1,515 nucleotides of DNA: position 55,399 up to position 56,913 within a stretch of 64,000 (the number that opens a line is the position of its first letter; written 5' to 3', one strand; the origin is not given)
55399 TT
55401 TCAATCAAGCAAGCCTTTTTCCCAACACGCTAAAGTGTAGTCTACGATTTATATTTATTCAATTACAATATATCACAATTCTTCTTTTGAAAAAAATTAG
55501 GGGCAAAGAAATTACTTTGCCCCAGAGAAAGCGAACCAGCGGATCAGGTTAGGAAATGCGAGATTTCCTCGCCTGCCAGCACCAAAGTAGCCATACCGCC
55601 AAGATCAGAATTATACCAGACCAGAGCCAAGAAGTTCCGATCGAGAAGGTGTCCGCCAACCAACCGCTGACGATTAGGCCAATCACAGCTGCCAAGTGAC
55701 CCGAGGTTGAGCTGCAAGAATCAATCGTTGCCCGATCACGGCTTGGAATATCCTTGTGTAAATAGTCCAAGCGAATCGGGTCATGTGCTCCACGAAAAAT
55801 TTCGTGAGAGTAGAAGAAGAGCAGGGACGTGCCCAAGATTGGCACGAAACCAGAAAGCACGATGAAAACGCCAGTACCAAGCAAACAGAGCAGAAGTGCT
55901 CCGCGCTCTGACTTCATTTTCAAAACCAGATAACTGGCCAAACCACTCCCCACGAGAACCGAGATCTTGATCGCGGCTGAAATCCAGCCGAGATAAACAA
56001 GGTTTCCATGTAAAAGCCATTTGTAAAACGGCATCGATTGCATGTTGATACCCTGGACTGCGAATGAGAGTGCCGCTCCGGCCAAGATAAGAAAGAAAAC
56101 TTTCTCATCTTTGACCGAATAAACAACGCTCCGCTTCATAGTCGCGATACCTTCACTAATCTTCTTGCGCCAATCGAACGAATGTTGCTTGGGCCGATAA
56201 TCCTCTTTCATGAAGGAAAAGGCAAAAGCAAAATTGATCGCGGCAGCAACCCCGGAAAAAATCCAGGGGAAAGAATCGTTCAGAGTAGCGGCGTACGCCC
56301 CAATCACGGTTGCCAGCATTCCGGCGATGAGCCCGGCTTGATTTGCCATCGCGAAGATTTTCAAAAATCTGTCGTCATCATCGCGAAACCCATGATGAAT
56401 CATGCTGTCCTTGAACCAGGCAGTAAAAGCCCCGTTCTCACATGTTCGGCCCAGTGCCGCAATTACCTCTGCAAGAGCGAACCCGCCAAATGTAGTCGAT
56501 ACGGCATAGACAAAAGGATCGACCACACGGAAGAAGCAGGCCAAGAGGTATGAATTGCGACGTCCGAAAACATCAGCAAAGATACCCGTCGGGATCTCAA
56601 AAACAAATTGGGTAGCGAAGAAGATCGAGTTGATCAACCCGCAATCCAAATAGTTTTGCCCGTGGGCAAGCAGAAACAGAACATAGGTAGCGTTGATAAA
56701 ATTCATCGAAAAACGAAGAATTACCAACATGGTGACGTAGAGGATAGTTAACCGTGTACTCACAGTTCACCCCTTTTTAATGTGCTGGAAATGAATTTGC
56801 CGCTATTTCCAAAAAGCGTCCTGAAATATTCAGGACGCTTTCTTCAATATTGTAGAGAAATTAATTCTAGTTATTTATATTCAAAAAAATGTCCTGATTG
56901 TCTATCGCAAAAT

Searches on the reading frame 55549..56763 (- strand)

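Call 26: search_protein_families(library=pfam, proteins=[window:55549-56763:-], max_evalue=0.001)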
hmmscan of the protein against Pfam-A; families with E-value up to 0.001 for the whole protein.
window:55549-56763:- (404 aa): 1 family
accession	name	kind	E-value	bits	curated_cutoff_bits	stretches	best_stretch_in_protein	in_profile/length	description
PF07690.21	MFS_1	-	1.9e-20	73.5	33.4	2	13-330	5-314/347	Major Facilitator Superfamily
